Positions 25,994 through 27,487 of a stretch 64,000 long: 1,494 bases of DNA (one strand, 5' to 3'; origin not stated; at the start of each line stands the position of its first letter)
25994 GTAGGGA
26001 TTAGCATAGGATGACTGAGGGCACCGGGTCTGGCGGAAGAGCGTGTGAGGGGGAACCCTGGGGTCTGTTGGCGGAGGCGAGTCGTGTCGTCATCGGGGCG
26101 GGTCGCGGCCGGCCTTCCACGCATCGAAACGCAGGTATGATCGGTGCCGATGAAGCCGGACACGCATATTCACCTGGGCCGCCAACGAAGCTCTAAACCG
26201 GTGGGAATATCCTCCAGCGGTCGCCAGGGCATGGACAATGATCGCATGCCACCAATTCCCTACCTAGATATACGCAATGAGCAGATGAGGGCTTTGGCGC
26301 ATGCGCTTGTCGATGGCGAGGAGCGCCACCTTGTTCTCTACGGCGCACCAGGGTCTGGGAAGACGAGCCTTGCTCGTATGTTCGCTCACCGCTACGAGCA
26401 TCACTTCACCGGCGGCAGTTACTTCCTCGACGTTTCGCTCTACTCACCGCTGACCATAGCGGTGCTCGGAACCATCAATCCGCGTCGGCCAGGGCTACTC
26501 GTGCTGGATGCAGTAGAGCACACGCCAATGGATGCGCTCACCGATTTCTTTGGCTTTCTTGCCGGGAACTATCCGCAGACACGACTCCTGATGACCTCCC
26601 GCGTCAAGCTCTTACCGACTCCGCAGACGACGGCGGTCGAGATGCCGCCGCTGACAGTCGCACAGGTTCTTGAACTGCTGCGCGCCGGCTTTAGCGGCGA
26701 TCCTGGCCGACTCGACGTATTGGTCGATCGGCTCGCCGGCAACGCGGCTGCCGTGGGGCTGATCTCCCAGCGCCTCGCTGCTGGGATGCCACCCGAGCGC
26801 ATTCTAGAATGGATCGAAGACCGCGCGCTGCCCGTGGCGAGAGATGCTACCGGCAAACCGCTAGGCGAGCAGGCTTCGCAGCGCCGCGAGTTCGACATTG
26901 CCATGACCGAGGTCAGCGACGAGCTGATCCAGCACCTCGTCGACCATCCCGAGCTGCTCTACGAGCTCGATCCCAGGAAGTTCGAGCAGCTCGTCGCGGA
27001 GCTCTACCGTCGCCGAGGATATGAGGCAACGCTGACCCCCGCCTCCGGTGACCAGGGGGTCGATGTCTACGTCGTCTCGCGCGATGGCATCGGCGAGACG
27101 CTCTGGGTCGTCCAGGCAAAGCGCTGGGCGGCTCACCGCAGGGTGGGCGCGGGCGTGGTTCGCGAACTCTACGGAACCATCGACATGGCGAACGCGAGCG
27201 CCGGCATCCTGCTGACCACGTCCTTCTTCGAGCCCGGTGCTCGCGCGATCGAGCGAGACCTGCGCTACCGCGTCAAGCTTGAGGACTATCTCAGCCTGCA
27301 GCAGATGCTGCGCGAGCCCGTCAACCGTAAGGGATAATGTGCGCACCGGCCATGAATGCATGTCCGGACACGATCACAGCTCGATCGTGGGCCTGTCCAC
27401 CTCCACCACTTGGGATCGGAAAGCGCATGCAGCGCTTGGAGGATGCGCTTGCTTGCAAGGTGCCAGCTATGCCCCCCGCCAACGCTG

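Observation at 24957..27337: Unclassified protein plus minimal NB-ARC-like NTPase fused to an Mrr nuclease: candidate undescribed two-gene conflict/defence module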

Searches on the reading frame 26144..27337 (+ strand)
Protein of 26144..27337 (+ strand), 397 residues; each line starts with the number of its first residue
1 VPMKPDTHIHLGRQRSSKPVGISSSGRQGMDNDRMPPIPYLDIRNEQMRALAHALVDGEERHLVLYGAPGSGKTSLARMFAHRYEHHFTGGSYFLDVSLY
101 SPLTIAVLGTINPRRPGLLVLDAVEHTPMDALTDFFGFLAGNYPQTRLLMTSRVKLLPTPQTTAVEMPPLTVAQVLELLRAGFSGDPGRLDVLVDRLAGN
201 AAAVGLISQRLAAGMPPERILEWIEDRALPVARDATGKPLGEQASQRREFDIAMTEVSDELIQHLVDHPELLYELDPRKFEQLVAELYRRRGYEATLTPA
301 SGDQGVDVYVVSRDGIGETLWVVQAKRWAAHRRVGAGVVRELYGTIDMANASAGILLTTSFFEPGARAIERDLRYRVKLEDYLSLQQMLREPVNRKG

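Call 3: search_protein_families(library=pfam, proteins=[window:26144-27337:+], max_evalue=1)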
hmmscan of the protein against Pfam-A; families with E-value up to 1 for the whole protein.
window:26144-27337:+ (397 aa): 31 families (the best 25 are shown)
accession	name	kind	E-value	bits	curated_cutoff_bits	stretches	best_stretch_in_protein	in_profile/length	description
PF04471.18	Mrr_cat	-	3e-27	95.5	21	1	273-389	2-115/115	Restriction endonuclease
PF13191.12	AAA_16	-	1.1e-07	32.9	32.6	1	44-91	5-52/167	AAA ATPase domain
PF22722.2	NA-iREase1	-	5e-06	26.9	27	1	280-369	1-88/106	NACHT-associated inactive Restriction Endonuclease 1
PF20720.3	nSTAND3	-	6.6e-05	23.1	27.2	1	59-86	16-43/155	Novel STAND NTPase 3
PF13401.12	AAA_22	-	8.7e-05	23.3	27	1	59-114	4-33/130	AAA domain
PF01637.24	ATPase_2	-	0.00055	20.3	33.2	1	44-100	4-60/225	ATPase domain predominantly from Archaea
PF24883.2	NPHP3_N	-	0.0013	19.4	24.8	1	58-94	20-56/164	Nephrocystin 3, N-terminal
PF00004.35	AAA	-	0.0014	19.5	21.2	1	64-88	2-26/131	ATPase family associated with various cellular activities (AAA)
PF05496.18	RuvB_N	-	0.0025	18.1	27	1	61-88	34-61/159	Holliday junction DNA helicase RuvB P-loop domain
PF13521.12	AAA_28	-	0.0026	18.5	27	1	64-86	3-25/164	AAA domain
PF07728.20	AAA_5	-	0.0035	17.8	22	1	62-85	1-24/139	AAA domain (dynein-related subfamily)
PF02367.23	TsaE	-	0.011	16.1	26.6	1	45-86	4-47/128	Threonylcarbamoyl adenosine biosynthesis protein TsaE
PF13156.12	Mrr_cat_2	-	0.011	16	22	1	276-360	3-84/127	Restriction endonuclease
PF05729.18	NACHT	-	0.015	15.5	26.7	1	62-84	2-24/167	NACHT domain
PF00005.33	ABC_tran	-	0.023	15.8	25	1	61-86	12-37/137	ABC transporter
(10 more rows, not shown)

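Call 4: search_protein_families(library=padloc, proteins=[window:26144-27337:+], max_evalue=1)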
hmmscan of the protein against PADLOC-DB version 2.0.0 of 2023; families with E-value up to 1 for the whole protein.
window:26144-27337:+ (397 aa): 16 families
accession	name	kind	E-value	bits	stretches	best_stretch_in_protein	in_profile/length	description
PDLC04796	PDC-S02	-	1.5e-15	55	1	243-366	214-333/390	-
PDLC03663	mREase_IV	-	1.8e-14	51.3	1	249-381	385-515/544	Type IV methyl-directed restriction enzyme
PDLC03657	mREase_IV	-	2.7e-14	51.2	1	247-381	147-283/317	Type IV methyl-directed restriction enzyme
PDLC04819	PDC-S02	-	1.4e-12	45.5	1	253-385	172-302/334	-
PDLC04815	PDC-S02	-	4.6e-11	40.6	1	247-382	182-311/346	-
PDLC04806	PDC-S02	-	1.1e-10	39.3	1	271-371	181-281/324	-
PDLC00631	ZorD1|ZorD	-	4.9e-09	32.5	1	272-352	945-1019/1071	"SWI2/SNF2 helicase, Mrr-like nuclease"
PDLC00628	ZorD1|ZorD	-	4e-06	22.8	1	247-327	1004-1075/1171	"SWI2/SNF2 helicase, Mrr-like nuclease"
PDLC00915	TRIP13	-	8.3e-05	20.1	1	63-92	66-95/302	TRIP13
PDLC04140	mad8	-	0.00013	19.6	1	58-87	25-54/314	mads_8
PDLC02195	IetA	-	0.00026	18.4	1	60-83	137-160/395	-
PDLC02196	IetA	-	0.00028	18.4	1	60-84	122-146/374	-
PDLC04232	IetA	-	0.0015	16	1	59-83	114-139/330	-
PDLC05079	PDC-S73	-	0.0022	14.9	1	60-84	191-215/752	-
PDLC00141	GajB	-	0.011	12.1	1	59-82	14-37/572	UrvD helicase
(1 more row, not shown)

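Call 5: search_protein_families(library=ncbifam, proteins=[window:26144-27337:+], max_evalue=1)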
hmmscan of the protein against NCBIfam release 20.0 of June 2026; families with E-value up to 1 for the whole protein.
window:26144-27337:+ (397 aa): 35 families (the best 25 are shown)
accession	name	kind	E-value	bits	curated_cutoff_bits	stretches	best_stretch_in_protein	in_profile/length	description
NF040586.1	FxSxx_TPR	equivalog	1.1e-06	27.4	300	1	44-87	11-52/830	FxSxx-COOH system tetratricopeptide repeat protein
NF009067.0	PRK12402.1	equivalog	0.00011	21.2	317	1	44-84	19-60/340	replication factor C small subunit 2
TIGR03922.1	T7SS_EccA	equivalog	0.00018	20.2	466.65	1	48-84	300-336/557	type VII secretion AAA-ATPase EccA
TIGR03420.1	DnaA_homol_Hda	equivalog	0.00039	20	194.8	1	46-131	24-106/226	DnaA regulatory inactivator Hda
NF038214.1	IS21_help_AAA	equivalog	0.0021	17.8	200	1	44-154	74-192/232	IS21-like element helper ATPase IstB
NF042959.1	IteA_antiphage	equivalog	0.0024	17.1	510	1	59-85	124-150/367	anti-phage ATPase IteA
TIGR00635.1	ruvB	equivalog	0.0026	16.9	299.05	1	59-85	29-55/305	Holliday junction branch migration DNA helicase RuvB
NF003229.0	PRK04195.1-5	equivalog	0.0029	16.4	280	1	59-85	43-69/413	replication factor C large subunit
TIGR02902.1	spore_lonB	equivalog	0.0044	15.7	723.3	1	45-81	71-107/531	ATP-dependent protease LonB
NF009881.0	PRK13341.1-2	equivalog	0.0058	14.5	651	1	60-88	52-80/736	AAA family ATPase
TIGR02928.1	TIGR02928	subfamily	0.0069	15.3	181.3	1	42-87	18-67/366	orc1/cdc6 family replication initiation protein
NF009882.0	PRK13341.1-3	equivalog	0.008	14.3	1197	1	47-89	41-83/734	AAA family ATPase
NF000868.0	PRK00080.1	equivalog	0.0097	14.8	282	1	61-88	52-79/330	Holliday junction branch migration DNA helicase RuvB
NF009883.0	PRK13341.1-4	equivalog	0.012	13.5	668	1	52-89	47-84/729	AAA family ATPase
NF003226.0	PRK04195.1-1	equivalog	0.019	13.9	588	1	60-86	40-66/405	replication factor C large subunit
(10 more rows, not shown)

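Call 6: find_homologous_proteins(query=window:26144-27337:+)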
Query window:26144-27337:+ (397 aa): 53 proteins with E <= 0.001 among 8000 candidates.
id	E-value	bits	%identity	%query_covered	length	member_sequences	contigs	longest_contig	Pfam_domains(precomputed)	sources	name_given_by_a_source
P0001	2.1e-153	529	68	88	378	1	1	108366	PF22722.3,PF13401.13,PF04471.19,PF13191.13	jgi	jgi:restriction system protein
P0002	4.0e-145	502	66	88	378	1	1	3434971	PF22722.3,PF04471.19,PF13191.13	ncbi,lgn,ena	-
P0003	9.2e-118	412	61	79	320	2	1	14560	PF04471.19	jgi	-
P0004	1.8e-107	378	54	88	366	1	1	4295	PF22722.3,PF13401.13,PF04471.19,PF13191.13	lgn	-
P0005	4.3e-103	363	52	87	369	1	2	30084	PF04471.19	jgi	jgi:restriction system protein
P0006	3.0e-101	357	52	87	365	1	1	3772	PF22722.3,PF13401.13,PF04471.19,PF13191.13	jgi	jgi:restriction system protein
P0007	1.9e-100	355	52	88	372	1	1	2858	PF22722.3,PF13401.13,PF04471.19,PF13191.13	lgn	-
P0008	9.3e-100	352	50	88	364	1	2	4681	PF22722.3,PF13401.13,PF04471.19,PF13191.13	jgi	jgi:restriction system protein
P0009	1.1e-99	352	51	88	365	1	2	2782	PF22722.3,PF04471.19,PF13191.13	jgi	jgi:restriction system protein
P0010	1.7e-98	348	52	87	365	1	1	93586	PF22722.3,PF00004.36,PF13401.13,PF04471.19,PF25199.2,PF13191.13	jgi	jgi:restriction system protein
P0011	3.4e-98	347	51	87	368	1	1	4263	PF22722.3,PF13401.13,PF04471.19,PF13191.13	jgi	jgi:restriction system protein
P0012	8.5e-98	346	52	82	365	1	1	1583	PF22722.3,PF04471.19,PF13191.13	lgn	-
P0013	1.2e-97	345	52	86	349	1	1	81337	PF22722.3,PF13401.13,PF04471.19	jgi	jgi:restriction system protein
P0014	2.0e-97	345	50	87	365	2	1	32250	PF22722.3,PF13401.13,PF01637.25,PF04471.19,PF13191.13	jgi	jgi:restriction system protein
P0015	2.7e-97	344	50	87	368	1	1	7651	PF22722.3,PF04471.19,PF13191.13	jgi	jgi:restriction system protein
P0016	1.1e-96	342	49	89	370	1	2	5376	PF22722.3,PF04471.19,PF13191.13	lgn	-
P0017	1.8e-96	342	51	89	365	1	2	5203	PF22722.3,PF04471.19,PF13191.13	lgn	-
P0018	3.5e-96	341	55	83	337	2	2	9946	PF22722.3,PF04471.19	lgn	-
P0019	4.4e-96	340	50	89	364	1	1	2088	PF22722.3,PF04471.19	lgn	-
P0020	1.1e-94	336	49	83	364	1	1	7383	PF13401.13,PF04471.19,PF13191.13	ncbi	ncbi:MAG: restriction endonuclease [Solirubrobacterales bacterium]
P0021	1.8e-94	335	48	88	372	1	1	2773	PF22722.3,PF13401.13,PF04471.19,PF13191.13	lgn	-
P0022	2.0e-94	335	51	88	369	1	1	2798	PF22722.3,PF04471.19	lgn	-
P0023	2.0e-94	335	49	88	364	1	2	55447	PF13156.13,PF22722.3,PF04471.19,PF13191.13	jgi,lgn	jgi:restriction system protein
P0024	2.3e-94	335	50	87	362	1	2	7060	PF22722.3,PF04471.19,PF13191.13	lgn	-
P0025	3.5e-94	334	49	88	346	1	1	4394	PF22722.3,PF04471.19,PF13191.13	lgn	-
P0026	1.0e-93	333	49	88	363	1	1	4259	PF22722.3,PF13401.13,PF04471.19,PF13191.13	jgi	jgi:restriction system protein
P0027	1.5e-93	332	50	89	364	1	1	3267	PF22722.3,PF04471.19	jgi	jgi:restriction system protein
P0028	2.0e-93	332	50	89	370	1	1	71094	PF22722.3,PF04471.19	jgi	jgi:Restriction endonuclease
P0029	4.9e-93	330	52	86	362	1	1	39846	PF22722.3,PF04471.19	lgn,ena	-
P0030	8.7e-93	330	50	87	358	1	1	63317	PF22722.3,PF01637.25,PF04471.19,PF13191.13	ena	-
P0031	2.0e-91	325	56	71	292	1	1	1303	PF22722.3,PF04471.19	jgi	-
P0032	1.2e-90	322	47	90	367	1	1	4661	PF05729.19,PF22722.3,PF13401.13,PF04471.19,PF25199.2,PF13191.13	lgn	-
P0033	4.1e-89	317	50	82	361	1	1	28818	PF22722.3,PF04471.19,PF13191.13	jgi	jgi:restriction system protein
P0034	4.8e-89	317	48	87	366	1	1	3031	PF22722.3,PF04471.19,PF13191.13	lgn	-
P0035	2.6e-87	312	49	84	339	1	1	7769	PF22722.3,PF04471.19,PF13191.13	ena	-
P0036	3.7e-87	311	50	82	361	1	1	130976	PF22722.3,PF04471.19,PF13191.13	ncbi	ncbi:MAG: restriction endonuclease [Solirubrobacteraceae bacterium]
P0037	7.4e-87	310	50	82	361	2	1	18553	PF22722.3,PF04471.19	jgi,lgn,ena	-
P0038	1.6e-86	309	47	88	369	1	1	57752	PF22722.3,PF04471.19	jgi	jgi:restriction system protein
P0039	2.2e-85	305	51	82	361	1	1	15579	PF22722.3,PF04471.19,PF13191.13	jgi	jgi:restriction endonuclease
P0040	9.8e-84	300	56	69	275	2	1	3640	PF22722.3,PF04471.19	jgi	jgi:restriction system protein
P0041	3.9e-82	294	59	61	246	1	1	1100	PF22722.3,PF04471.19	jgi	jgi:hypothetical protein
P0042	1.6e-81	292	55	69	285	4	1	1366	PF22722.3,PF04471.19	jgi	jgi:restriction system protein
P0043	8.2e-78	280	61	57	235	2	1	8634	PF22722.3,PF04471.19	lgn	-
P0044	3.0e-75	272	44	90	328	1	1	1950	PF04471.19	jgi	jgi:hypothetical protein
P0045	9.9e-69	250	44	86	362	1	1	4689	PF22722.3,PF04471.19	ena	-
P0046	9.3e-63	231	63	46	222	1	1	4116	PF13156.13,PF22722.3,PF04471.19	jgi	jgi:restriction system protein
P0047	2.7e-50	190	33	89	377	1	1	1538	PF22722.3,PF04471.19,PF13191.13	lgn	-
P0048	3.1e-47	180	56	39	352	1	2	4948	PF04545.23,PF22722.3,PF04542.21,PF08281.19,PF04471.19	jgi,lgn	jgi:RNA polymerase sigma factor (sigma-70 family)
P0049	2.4e-45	173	46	53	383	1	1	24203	PF22722.3,PF04542.21,PF04471.19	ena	-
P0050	2.2e-43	167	55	39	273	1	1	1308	PF04545.23,PF22722.3,PF08281.19,PF04471.19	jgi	jgi:hypothetical protein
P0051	2.4e-42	164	53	39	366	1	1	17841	PF04545.23,PF22722.3,PF08281.19,PF04471.19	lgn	-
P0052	3.1e-21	94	65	20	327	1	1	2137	PF04471.19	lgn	-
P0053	5.4e-6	44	37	30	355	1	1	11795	PF22722.3,PF04471.19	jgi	jgi:HJR/Mrr/RecB family endonuclease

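Call 8: find_encoding_contigs(protein=P0001, flank=6000, max_places=3)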
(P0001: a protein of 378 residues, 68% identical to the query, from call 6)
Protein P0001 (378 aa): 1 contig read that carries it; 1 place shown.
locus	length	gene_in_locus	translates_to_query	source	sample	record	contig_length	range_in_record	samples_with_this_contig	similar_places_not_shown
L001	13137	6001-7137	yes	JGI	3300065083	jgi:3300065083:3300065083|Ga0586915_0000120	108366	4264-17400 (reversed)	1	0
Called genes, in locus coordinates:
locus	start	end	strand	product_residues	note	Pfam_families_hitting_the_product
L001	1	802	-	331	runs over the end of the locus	PF18723:HMUDK_hel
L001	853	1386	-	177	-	-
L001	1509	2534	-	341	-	PF06114:Peptidase_M78, PF09394:Inhibitor_I42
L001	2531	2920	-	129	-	PF13560:HTH_31, PF01381:HTH_3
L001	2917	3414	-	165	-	PF01648:ACPS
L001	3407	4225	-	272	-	-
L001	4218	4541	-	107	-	-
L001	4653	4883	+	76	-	PF12728:HTH_17, PF13411:MerR_1, PF00376:MerR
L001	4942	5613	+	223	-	-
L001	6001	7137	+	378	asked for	PF13191:AAA_16, PF13401:AAA_22 (faint), PF04471:Mrr_cat, PF22722:NA-iREase1 (faint)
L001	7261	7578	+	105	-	PF01909:NTP_transf_2, PF18765:Polbeta (weak)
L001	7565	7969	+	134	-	PF05168:HEPN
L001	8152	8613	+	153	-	-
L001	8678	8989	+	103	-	PF13560:HTH_31, PF01381:HTH_3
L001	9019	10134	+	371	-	PF07883:Cupin_2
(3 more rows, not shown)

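Call 9: find_encoding_contigs(protein=P0002, flank=6000, max_places=3)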
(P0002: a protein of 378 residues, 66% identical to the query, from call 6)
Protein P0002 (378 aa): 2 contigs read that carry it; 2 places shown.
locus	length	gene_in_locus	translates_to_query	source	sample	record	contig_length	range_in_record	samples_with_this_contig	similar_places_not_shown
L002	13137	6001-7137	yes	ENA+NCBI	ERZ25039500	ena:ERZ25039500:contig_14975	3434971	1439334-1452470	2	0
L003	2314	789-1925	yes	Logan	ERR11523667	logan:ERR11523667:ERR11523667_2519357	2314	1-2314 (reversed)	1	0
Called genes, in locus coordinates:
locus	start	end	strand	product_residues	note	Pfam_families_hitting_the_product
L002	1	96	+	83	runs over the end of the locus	PF13560:HTH_31, PF01381:HTH_3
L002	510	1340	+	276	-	-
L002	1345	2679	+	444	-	-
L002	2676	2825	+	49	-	-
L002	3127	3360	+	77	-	-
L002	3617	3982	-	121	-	-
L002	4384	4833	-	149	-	-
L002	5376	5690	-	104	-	PF00216:Bac_DNA_binding, PF10025:DUF2267 (weak), PF18291:HU-HIG (weak)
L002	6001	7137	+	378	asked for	PF13191:AAA_16 (weak), PF22722:NA-iREase1 (faint), PF04471:Mrr_cat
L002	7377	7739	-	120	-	PF13560:HTH_31, PF12844:HTH_19 (weak), PF01381:HTH_3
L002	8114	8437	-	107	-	PF03992:ABM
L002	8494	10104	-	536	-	PF00501:AMP-binding, PF13193:AMP-binding_C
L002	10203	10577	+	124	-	-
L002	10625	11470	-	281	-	-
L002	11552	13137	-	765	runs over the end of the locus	PF00270:DEAD, PF00271:Helicase_C, PF22982:WHD_HRQ1 (weak), PF09369:MZB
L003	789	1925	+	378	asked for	PF13191:AAA_16 (weak), PF22722:NA-iREase1 (faint), PF04471:Mrr_cat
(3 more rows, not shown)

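Call 13: find_related_loci(query=A1, collection=metagenome_contigs, flank=8000)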
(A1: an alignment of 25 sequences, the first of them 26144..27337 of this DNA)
Query A1 (397 aa) in metagenome_contigs; peptide patterns used: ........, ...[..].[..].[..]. (x = any residue, [..] = any of these).
70 stretches matched a pattern; 14 encode a relative of the query (tblastn E <= 1e-3); 14 distinct loci.
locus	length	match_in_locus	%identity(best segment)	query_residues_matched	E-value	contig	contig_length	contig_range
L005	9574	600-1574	50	67-390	5e-91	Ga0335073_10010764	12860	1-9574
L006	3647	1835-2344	52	221-390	1e-49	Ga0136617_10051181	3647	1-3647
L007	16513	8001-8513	49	221-391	1e-48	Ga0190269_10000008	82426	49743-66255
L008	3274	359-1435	33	38-391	9e-47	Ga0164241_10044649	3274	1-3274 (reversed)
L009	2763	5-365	76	268-390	4e-30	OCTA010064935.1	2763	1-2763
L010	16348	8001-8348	47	272-391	2e-21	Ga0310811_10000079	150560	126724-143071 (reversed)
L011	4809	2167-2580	33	260-395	5e-21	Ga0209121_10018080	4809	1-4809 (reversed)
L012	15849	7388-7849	40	224-385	3e-19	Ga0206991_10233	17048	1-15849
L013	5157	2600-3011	45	257-389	9e-17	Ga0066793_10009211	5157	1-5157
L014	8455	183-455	40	279-366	4e-12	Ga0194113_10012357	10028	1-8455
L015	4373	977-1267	42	270-367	5e-12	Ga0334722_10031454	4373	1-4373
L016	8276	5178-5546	35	260-388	6e-12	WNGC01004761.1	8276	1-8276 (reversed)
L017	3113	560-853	43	270-368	1e-11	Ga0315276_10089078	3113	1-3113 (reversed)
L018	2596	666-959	31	275-374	7e-11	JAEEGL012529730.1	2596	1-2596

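Call 21: find_encoding_contigs(protein=P0010, flank=5000, max_places=1)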
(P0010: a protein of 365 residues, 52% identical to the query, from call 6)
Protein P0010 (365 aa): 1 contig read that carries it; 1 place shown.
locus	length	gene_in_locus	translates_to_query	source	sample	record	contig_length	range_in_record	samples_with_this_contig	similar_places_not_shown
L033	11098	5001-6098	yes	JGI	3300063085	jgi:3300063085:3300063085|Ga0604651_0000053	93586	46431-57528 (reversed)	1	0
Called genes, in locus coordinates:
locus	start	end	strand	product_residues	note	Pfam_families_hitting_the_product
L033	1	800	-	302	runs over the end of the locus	PF00817:IMS, PF21999:IMS_HHH_1, PF11799:IMS_C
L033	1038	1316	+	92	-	-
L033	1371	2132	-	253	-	PF02683:DsbD_TM, PF13386:DsbD_2 (weak)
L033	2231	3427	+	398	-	PF00108:Thiolase_N, PF00109:ketoacyl-synt (faint), PF02803:Thiolase_C, PF22691:Thiolase_C_1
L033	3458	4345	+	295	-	PF00106:adh_short, PF08659:KR, PF13561:adh_short_C2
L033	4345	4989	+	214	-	PF13489:Methyltransf_23, PF01209:Ubie_methyltran, PF13847:Methyltransf_31, PF08241:Methyltransf_11, PF08242:Methyltransf_12, PF13649:Methyltransf_25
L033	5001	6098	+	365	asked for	PF25199:nSTAND_NTPase5 (faint), PF13191:AAA_16 (weak), PF00004:AAA (faint), PF13401:AAA_22 (faint), PF04471:Mrr_cat, PF22722:NA-iREase1 (weak)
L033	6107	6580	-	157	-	-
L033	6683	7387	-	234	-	PF13462:Thioredoxin_4, PF01323:DSBA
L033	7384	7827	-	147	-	PF07884:VKOR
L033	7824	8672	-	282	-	PF00561:Abhydrolase_1, PF12146:Hydrolase_4, PF12697:Abhydrolase_6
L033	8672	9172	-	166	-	PF00578:AhpC-TSA, PF08534:Redoxin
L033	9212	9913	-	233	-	PF00160:Pro_isomerase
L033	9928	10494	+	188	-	PF01209:Ubie_methyltran (weak), PF13649:Methyltransf_25, PF13847:Methyltransf_31, PF08241:Methyltransf_11, PF08242:Methyltransf_12 (weak)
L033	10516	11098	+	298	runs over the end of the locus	PF00781:DAGK_cat, PF19279:YegS_C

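Call 22: find_encoding_contigs(protein=P0036, flank=5000, max_places=1)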
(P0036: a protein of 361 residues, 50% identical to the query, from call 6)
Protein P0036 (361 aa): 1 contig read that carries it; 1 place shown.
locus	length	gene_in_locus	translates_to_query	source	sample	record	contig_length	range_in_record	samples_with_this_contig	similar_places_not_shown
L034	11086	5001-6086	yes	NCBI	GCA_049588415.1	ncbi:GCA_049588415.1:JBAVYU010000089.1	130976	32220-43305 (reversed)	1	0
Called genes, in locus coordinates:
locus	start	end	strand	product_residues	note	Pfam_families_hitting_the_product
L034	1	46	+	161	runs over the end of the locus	PF01668:SmpB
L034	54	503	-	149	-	-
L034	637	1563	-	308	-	PF02163:Peptidase_M50 (weak)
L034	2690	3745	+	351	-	PF00589:Phage_integrase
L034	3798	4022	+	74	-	PF15919:HicB_lk_antitox, PF15970:HicB-like_2 (weak)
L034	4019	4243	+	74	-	PF07927:HicA_toxin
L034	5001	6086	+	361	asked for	PF13191:AAA_16 (faint), PF04471:Mrr_cat, PF22722:NA-iREase1 (weak)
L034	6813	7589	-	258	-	-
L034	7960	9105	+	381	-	PF01391:Collagen (weak)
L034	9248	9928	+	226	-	-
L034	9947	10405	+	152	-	-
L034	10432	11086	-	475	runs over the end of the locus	PF01425:Amidase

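Call 23: find_encoding_contigs(protein=P0013, flank=5000, max_places=1)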
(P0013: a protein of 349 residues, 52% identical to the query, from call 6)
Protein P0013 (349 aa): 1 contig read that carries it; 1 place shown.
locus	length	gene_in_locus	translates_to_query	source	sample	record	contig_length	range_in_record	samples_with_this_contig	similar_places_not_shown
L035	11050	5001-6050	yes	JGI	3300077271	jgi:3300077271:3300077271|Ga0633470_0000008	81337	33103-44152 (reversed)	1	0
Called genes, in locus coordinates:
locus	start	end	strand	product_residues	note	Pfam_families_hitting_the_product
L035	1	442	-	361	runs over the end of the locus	PF00817:IMS, PF21999:IMS_HHH_1, PF11799:IMS_C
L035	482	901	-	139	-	-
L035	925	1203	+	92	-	-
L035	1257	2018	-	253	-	PF02683:DsbD_TM, PF13386:DsbD_2 (weak)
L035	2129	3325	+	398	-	PF00108:Thiolase_N, PF22691:Thiolase_C_1, PF02803:Thiolase_C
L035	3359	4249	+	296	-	PF00106:adh_short, PF08659:KR, PF13561:adh_short_C2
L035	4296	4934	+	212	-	PF13489:Methyltransf_23, PF01209:Ubie_methyltran, PF13847:Methyltransf_31, PF08241:Methyltransf_11, PF08242:Methyltransf_12, PF13649:Methyltransf_25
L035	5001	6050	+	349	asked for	PF13401:AAA_22 (faint), PF04471:Mrr_cat, PF22722:NA-iREase1 (weak)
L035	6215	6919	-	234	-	PF13462:Thioredoxin_4, PF01323:DSBA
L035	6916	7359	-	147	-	PF07884:VKOR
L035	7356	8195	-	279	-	PF00561:Abhydrolase_1, PF12146:Hydrolase_4, PF12697:Abhydrolase_6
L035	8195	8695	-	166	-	PF00578:AhpC-TSA, PF08534:Redoxin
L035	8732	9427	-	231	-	PF00160:Pro_isomerase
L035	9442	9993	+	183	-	PF13847:Methyltransf_31 (weak), PF08241:Methyltransf_11, PF13649:Methyltransf_25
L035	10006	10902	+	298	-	PF00781:DAGK_cat, PF19279:YegS_C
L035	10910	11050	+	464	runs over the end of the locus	PF08245:Mur_ligase_M, PF08353:MurT_C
